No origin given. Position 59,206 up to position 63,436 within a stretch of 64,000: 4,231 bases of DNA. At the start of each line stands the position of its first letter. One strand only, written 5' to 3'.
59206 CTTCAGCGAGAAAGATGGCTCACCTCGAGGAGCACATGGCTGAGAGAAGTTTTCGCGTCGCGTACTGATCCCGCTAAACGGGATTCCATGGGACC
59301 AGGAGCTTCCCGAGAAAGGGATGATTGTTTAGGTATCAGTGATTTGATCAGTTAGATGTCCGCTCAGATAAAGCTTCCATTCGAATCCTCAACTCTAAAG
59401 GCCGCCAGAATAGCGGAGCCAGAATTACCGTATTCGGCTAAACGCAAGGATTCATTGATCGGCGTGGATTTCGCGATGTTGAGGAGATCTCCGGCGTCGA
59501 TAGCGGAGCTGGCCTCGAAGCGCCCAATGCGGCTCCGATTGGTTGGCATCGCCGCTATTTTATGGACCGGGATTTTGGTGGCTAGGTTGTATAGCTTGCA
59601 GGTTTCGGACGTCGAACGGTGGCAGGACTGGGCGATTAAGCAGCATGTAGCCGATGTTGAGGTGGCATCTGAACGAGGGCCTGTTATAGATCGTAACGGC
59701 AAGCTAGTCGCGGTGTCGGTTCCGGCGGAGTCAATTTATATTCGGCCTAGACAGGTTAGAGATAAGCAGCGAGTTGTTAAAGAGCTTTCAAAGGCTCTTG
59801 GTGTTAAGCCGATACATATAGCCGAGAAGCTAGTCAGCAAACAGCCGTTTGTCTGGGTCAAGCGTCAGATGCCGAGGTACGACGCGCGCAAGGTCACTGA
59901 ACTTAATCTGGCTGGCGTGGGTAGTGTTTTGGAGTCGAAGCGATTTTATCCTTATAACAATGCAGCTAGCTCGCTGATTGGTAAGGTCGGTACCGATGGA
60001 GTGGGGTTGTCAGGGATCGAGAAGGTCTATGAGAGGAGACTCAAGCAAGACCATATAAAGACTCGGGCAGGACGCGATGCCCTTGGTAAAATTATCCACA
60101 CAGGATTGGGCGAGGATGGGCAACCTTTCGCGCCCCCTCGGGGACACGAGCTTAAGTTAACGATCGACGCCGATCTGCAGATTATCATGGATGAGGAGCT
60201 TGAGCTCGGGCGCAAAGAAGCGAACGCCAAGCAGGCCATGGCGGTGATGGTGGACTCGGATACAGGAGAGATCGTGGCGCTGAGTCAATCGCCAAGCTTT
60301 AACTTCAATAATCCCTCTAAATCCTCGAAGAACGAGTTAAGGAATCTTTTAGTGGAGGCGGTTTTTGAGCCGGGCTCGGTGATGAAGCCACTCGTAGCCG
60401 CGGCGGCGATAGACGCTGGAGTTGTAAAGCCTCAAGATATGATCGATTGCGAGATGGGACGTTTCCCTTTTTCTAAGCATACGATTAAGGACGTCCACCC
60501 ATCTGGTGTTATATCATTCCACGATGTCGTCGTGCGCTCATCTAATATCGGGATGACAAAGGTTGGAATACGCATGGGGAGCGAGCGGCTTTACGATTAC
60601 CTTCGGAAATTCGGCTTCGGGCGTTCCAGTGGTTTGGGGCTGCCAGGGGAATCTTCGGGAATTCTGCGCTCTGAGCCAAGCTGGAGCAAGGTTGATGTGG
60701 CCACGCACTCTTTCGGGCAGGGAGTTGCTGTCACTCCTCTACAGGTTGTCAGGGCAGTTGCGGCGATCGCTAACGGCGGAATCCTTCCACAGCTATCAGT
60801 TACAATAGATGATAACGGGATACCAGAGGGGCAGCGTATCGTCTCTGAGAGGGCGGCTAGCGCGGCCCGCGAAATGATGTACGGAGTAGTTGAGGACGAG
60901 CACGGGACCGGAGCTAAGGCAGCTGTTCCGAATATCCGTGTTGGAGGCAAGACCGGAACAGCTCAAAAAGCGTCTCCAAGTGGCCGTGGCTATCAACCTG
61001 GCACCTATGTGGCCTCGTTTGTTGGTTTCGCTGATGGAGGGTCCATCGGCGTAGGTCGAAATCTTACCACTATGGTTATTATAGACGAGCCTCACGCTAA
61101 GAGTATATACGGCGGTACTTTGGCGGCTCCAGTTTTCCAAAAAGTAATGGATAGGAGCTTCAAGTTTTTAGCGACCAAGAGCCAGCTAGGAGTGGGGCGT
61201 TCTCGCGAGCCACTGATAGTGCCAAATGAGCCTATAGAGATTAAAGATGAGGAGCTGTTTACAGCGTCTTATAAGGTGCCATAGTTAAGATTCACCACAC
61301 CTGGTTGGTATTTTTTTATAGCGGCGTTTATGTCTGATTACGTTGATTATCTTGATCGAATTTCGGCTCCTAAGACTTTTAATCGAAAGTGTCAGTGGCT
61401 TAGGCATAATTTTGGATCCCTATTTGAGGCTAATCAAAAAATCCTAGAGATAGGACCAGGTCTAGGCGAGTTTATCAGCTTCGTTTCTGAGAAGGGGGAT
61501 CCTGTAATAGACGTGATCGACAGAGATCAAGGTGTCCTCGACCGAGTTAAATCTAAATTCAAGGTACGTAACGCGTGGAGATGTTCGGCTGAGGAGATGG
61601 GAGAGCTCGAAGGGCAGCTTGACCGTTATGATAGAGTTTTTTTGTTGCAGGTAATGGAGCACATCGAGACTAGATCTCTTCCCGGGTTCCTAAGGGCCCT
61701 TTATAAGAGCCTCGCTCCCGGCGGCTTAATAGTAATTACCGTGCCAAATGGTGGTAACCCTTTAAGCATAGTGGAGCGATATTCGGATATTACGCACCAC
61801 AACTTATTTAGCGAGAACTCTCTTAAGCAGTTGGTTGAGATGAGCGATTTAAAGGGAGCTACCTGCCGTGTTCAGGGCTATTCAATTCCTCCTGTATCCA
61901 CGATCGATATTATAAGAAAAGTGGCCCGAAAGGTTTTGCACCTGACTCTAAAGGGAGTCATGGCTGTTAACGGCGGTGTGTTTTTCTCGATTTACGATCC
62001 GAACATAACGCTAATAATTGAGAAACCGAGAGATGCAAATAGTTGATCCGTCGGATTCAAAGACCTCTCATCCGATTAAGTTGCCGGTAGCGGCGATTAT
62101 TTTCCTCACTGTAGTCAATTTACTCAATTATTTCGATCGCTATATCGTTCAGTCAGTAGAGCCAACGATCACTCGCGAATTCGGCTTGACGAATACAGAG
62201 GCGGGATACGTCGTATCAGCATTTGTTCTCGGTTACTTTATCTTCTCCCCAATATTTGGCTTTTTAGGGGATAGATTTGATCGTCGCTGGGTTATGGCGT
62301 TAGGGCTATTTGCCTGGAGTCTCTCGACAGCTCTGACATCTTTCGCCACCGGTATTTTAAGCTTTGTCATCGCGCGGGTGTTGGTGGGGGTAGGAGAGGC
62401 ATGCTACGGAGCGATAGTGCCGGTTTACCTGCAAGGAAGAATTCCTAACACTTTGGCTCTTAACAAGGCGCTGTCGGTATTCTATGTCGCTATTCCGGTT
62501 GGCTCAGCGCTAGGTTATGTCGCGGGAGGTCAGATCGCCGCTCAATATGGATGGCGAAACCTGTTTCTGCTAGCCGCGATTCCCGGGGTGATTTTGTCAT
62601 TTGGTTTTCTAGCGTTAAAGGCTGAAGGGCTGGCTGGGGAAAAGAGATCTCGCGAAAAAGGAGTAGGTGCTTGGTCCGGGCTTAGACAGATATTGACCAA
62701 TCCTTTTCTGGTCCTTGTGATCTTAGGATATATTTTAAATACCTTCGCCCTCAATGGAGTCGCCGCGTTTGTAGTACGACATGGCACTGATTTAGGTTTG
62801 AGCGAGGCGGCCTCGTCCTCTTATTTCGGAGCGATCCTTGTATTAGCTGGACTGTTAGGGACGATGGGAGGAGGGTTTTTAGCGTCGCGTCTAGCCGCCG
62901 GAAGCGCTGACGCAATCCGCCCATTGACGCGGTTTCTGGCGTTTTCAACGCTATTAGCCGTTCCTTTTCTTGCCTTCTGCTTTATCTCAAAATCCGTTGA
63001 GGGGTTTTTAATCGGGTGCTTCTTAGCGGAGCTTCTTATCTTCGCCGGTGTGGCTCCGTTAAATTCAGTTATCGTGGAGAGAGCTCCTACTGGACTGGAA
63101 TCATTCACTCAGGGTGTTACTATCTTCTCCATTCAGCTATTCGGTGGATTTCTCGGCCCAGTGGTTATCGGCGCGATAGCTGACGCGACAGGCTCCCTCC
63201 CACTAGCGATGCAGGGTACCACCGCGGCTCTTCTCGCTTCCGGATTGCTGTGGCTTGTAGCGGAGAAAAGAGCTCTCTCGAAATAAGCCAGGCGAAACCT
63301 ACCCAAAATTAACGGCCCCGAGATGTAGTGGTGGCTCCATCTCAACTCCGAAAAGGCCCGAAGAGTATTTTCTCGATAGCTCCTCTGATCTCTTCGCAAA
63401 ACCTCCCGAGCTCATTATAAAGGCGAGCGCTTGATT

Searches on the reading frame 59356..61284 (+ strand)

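Call 69: search_protein_families(library=ncbifam, proteins=[window:59356-61284:+], max_evalue=1e-10)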
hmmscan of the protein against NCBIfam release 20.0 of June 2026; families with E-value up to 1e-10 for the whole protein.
window:59356-61284:+ (642 aa): 14 families
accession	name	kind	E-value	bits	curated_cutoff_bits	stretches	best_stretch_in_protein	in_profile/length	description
TIGR02214.1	spoVD_pbp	equivalog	1.5e-118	396.9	688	1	65-612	7-565/636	stage V sporulation protein D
NF053573.1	PBP2_PenA_Neis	exception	2.2e-100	336.9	1105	1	47-606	17-565/572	peptidoglycan D,D-transpeptidase PBP2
NF011685.0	PRK15105.1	subfamily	1.4e-90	304.6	737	1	68-604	32-560/588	peptidoglycan glycosyltransferase FtsI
TIGR03423.1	pbp2_mrdA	equivalog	4.3e-80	269.9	455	1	59-602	2-591/593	penicillin-binding protein 2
NF038271.1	strep_PBP2X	exception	4.4e-52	177.3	1050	1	180-557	167-575/750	penicillin-binding protein PBP2X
NF051842.1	PBP4_5_Efaec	equivalog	2.2e-37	128.8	700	1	103-537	161-614/668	penicillin-binding protein PBP4(5)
NF008061.0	PRK10795.1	equivalog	3.4e-32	111.8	962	1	213-538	203-551/634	peptidoglycan DD-transpeptidase MrdA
TIGR02074.1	PBP_1a_fam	subfamily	1.1e-26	93.8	508.75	1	263-566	223-514/535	PBP1A family penicillin-binding protein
NF038278.1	strep_PBP2B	exception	2e-26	92.7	975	1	178-550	222-630/678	penicillin-binding protein PBP2B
TIGR02073.1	PBP_1c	equivalog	6.4e-14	51.5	494.2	1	264-599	242-541/728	penicillin-binding protein 1C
NF000237.1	MECA_PBP2A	equivalog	2.8e-13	49.1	750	0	100-327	144-378/668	PBP2a family beta-lactam-resistant peptidoglycan transpeptidase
NF000409.1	MECA_pure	exception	1.8e-11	43.3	1490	0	101-339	145-390/668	PBP2a family beta-lactam-resistant peptidoglycan transpeptidase MecA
NF000408.1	MECA2_pure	exception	1.9e-11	42.9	1525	0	97-543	141-608/668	PBP2a family beta-lactam-resistant peptidoglycan transpeptidase MecA2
NF051885.1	tranpepglycosPbpC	equivalog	2.3e-11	43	900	1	266-599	294-591/632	multimodular transpeptidase-transglycosylase PbpC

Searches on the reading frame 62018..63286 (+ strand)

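Call 69: search_protein_families(library=ncbifam, proteins=[window:62018-63286:+], max_evalue=1e-10)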
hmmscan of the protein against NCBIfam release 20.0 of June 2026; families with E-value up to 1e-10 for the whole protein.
window:62018-63286:+ (422 aa): 14 families
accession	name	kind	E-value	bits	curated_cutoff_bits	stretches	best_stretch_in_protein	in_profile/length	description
TIGR00893.1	2A0114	subfamily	2.3e-33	115.7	395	1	33-414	2-397/399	D-galactonate transporter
TIGR00881.1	2A0104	subfamily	1.2e-24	87.1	407.75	1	35-392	5-374/379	phosphoglycerate transporter protein PgtP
TIGR00895.1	2A0115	subfamily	3.9e-22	78.7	418.55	1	21-194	13-186/398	aromatic acid/H+ symport family MFS transporter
TIGR00880.1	2_A_01_02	superfamily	1.8e-17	63.8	131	1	63-192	1-129/141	multidrug resistance protein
TIGR00711.1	efflux_EmrB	subfamily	2.5e-17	62.8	230.2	1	26-193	3-169/485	DHA2 family efflux MFS transporter permease subunit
NF003024.0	PRK03893.1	subfamily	1.4e-15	57.2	604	1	34-192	30-187/497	sialate:H+ symport family MFS transporter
TIGR02332.1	HpaX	equivalog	3.9e-15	55.9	615.4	1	25-194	8-182/412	4-hydroxyphenylacetate permease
NF008314.0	PRK11102.1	equivalog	7.6e-13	48.5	303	1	47-252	32-233/396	Bcr/CflA family multidrug efflux MFS transporter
NF052357.1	GlucTporGlcPStph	equivalog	3.4e-12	45.9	750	1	28-198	9-179/445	glucose transporter GlcP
NF008654.0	PRK11652.1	equivalog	4.3e-12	45.6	479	1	49-321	33-298/397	multidrug efflux MFS transporter EmrD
NF000031.1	MFS_efflux_LmrA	exception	7.8e-12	44.6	850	1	26-193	32-198/484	lincomycin efflux MFS transporter Lmr(A)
NF008963.0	PRK12307.1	equivalog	1.8e-11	43.8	637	1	37-391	30-384/426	MFS transporter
TIGR00891.1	2A0112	subfamily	2.1e-11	43.5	552.9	1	35-194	22-182/405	sialate:H+ symport family MFS transporter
NF008586.0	PRK11551.1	equivalog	3.2e-11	42.9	410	1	24-416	14-396/406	3-(3-hydroxy-phenyl)propionate transporter MhpT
